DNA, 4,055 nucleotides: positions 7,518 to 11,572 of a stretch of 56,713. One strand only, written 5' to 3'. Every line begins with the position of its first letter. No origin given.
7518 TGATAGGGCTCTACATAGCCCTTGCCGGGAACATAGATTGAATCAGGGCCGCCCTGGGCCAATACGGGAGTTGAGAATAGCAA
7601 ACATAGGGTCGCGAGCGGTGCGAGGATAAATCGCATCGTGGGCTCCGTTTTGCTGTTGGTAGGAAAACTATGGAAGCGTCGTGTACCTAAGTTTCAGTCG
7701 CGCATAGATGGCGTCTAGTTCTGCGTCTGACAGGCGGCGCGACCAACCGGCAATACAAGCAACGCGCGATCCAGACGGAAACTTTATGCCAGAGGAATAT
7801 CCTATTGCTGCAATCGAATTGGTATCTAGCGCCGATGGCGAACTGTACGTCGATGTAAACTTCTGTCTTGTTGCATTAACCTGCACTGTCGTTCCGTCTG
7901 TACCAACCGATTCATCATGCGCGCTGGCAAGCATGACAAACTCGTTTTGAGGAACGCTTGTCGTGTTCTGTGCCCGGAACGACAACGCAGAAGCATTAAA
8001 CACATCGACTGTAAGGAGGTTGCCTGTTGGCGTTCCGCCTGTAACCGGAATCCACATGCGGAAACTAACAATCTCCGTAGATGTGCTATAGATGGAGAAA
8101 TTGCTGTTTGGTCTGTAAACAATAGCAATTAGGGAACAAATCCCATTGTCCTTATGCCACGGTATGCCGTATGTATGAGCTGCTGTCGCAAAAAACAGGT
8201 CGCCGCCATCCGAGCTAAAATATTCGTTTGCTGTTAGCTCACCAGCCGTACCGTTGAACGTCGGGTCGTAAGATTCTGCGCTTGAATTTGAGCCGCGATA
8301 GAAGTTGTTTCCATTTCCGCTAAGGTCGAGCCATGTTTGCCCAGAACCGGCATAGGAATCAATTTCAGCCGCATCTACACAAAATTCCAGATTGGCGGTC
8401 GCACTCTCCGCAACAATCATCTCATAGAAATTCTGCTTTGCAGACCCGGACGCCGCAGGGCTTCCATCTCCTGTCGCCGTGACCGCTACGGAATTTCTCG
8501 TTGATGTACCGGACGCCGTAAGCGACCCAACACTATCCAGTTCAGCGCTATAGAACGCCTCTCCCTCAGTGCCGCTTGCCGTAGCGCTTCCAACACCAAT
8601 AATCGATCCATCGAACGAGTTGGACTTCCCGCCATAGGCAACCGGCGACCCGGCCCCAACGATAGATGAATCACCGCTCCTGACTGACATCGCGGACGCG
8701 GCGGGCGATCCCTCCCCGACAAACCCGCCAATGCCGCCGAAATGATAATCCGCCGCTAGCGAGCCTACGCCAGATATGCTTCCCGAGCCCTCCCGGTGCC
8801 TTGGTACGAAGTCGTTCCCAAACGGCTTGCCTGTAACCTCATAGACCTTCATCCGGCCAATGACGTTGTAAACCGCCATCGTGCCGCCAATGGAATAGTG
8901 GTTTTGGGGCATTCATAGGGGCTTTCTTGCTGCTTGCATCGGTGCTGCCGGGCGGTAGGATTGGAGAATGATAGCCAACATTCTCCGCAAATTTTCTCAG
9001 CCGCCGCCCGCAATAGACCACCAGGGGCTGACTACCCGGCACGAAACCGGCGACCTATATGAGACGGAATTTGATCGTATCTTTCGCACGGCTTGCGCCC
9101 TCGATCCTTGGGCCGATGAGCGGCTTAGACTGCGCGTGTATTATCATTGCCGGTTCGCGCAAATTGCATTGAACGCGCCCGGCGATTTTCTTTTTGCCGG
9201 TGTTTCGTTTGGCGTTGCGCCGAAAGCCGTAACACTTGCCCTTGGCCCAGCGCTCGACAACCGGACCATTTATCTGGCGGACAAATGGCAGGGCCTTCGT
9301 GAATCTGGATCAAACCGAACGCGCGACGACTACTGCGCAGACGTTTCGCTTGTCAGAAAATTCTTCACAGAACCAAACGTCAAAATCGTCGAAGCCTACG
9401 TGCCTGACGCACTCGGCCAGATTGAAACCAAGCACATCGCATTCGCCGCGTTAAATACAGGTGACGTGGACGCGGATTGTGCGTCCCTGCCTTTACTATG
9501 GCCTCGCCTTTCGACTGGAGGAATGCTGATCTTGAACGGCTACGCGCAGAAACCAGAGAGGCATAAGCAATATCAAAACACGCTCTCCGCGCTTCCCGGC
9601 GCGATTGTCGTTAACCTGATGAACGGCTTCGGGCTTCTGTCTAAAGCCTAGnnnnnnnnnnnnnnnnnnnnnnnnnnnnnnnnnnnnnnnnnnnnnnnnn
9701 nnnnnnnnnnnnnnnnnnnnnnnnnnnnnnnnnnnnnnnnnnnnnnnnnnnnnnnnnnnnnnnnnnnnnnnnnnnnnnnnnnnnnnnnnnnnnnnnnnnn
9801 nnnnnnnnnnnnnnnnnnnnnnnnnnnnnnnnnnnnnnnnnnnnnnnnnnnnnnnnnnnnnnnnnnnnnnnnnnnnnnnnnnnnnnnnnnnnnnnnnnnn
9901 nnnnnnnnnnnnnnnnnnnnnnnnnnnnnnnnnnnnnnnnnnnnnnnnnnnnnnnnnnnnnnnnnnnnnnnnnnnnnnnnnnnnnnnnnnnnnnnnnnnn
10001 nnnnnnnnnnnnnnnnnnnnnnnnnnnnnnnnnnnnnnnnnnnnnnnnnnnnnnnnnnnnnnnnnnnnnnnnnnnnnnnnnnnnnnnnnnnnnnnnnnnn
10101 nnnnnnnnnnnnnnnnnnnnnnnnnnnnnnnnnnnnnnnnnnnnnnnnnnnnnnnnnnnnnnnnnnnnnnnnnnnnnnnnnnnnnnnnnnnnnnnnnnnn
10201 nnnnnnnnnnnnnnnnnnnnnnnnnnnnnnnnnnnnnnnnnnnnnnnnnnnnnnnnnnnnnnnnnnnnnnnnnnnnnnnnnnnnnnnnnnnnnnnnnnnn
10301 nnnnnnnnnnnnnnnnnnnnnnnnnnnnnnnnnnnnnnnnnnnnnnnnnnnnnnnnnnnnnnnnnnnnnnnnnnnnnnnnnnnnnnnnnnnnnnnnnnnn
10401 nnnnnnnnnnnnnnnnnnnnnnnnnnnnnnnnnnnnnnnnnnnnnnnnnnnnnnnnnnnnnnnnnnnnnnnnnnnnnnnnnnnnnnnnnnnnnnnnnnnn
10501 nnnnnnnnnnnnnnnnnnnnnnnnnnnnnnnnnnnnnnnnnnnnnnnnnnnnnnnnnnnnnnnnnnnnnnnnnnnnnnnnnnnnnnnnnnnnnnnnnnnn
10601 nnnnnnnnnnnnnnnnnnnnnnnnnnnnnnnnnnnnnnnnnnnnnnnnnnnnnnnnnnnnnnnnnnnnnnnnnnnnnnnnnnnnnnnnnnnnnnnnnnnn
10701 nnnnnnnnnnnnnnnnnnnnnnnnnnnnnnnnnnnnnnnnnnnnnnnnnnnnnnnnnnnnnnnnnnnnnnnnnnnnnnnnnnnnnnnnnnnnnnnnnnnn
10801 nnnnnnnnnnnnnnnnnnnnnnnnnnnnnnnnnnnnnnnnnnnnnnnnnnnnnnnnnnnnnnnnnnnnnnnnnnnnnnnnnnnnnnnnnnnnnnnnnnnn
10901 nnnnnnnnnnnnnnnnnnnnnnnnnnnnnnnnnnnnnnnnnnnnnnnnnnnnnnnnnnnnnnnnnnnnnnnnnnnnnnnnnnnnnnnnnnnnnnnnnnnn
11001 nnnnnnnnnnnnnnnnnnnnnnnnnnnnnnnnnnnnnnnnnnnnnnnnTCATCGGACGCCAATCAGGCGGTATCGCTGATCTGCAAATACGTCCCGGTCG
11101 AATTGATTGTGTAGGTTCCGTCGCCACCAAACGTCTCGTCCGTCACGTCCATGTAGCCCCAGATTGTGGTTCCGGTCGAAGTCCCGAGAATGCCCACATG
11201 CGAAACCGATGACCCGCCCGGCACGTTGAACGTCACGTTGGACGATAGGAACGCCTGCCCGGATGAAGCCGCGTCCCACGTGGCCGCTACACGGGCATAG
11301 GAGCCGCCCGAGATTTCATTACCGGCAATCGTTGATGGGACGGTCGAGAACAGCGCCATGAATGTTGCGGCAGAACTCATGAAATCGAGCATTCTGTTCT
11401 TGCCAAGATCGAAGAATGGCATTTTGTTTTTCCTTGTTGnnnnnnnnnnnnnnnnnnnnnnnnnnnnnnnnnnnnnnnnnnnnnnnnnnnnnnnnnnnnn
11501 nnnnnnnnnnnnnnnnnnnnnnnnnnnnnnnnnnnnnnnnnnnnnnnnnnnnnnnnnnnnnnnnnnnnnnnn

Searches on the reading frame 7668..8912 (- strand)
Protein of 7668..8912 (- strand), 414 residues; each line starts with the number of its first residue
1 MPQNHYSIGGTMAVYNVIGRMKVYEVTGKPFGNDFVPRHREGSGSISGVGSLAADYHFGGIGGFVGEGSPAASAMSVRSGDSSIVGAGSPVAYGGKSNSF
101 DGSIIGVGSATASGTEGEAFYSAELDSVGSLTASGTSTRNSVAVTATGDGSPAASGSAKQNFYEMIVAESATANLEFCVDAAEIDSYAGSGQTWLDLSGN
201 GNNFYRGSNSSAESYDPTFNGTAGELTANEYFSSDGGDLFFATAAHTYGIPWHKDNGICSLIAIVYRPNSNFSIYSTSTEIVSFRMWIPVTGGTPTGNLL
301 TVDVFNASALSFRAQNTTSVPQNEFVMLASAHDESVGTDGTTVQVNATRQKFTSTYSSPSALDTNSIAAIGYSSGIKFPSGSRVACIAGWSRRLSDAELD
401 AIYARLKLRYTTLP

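Call 28: search_protein_families(library=pfam, proteins=[window:7668-8912:-], max_evalue=5)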
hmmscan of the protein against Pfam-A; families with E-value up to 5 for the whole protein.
window:7668-8912:- (414 aa): 0 families

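Call 86: search_protein_families(library=phrogs, proteins=[window:7668-8912:-], max_evalue=0.001)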
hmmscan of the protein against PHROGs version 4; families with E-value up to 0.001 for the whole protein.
window:7668-8912:- (414 aa): 1 family
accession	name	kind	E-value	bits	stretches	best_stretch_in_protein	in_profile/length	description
phrog_4390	-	unknown function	0.00031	21.4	1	307-409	142-245/253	-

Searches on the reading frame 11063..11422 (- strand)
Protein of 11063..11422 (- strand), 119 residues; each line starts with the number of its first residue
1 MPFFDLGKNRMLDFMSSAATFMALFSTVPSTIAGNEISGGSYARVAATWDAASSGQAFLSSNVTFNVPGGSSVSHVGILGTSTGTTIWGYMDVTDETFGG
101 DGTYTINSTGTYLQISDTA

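Call 86: search_protein_families(library=phrogs, proteins=[window:11063-11422:-], max_evalue=0.001)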
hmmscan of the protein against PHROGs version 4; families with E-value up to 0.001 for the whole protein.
window:11063-11422:- (119 aa): 1 family
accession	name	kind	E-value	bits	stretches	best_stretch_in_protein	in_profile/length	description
phrog_240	-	head and packaging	7.8e-17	62.8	1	7-114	67-187/200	head protein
